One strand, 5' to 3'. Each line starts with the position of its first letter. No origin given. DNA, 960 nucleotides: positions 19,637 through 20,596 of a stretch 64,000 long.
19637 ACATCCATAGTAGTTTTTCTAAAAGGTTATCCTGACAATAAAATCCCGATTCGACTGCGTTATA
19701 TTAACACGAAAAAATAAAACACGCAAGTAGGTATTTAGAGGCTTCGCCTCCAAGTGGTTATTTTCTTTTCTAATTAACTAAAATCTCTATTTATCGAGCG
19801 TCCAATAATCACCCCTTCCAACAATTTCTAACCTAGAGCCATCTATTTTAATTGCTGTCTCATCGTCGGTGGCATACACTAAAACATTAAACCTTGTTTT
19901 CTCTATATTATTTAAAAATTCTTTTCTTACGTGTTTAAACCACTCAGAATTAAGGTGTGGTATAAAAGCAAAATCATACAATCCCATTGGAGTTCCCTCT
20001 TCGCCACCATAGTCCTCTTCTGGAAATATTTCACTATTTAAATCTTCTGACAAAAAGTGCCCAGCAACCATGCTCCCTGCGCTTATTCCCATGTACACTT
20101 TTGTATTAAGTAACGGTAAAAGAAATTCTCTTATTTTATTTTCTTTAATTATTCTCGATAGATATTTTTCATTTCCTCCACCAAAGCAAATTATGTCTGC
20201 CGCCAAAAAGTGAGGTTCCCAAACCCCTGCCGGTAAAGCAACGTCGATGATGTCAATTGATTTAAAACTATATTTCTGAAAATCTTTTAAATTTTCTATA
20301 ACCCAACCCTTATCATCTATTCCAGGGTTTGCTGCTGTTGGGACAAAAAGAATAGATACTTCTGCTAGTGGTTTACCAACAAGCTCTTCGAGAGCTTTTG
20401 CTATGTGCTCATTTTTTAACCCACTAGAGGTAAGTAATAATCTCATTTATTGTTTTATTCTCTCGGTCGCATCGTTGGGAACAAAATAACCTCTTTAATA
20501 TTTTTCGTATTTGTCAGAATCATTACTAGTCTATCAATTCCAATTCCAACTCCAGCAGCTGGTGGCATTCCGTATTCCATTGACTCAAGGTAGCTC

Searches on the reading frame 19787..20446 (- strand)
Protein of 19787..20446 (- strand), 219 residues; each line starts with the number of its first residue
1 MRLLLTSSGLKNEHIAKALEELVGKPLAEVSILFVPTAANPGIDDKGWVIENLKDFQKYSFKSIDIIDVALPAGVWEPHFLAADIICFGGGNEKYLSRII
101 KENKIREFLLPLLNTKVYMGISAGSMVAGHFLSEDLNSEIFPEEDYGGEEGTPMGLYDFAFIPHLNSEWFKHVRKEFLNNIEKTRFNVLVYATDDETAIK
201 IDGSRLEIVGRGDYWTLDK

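Call 87: search_protein_families(library=pfam, proteins=[window:19787-20446:-], max_evalue=0.001)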
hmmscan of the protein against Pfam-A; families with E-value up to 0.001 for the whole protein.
window:19787-20446:- (219 aa): 1 family
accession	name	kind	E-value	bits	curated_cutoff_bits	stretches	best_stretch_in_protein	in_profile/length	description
PF03575.23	Peptidase_S51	-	2e-24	86.9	23.9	1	3-208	1-205/206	Peptidase family S51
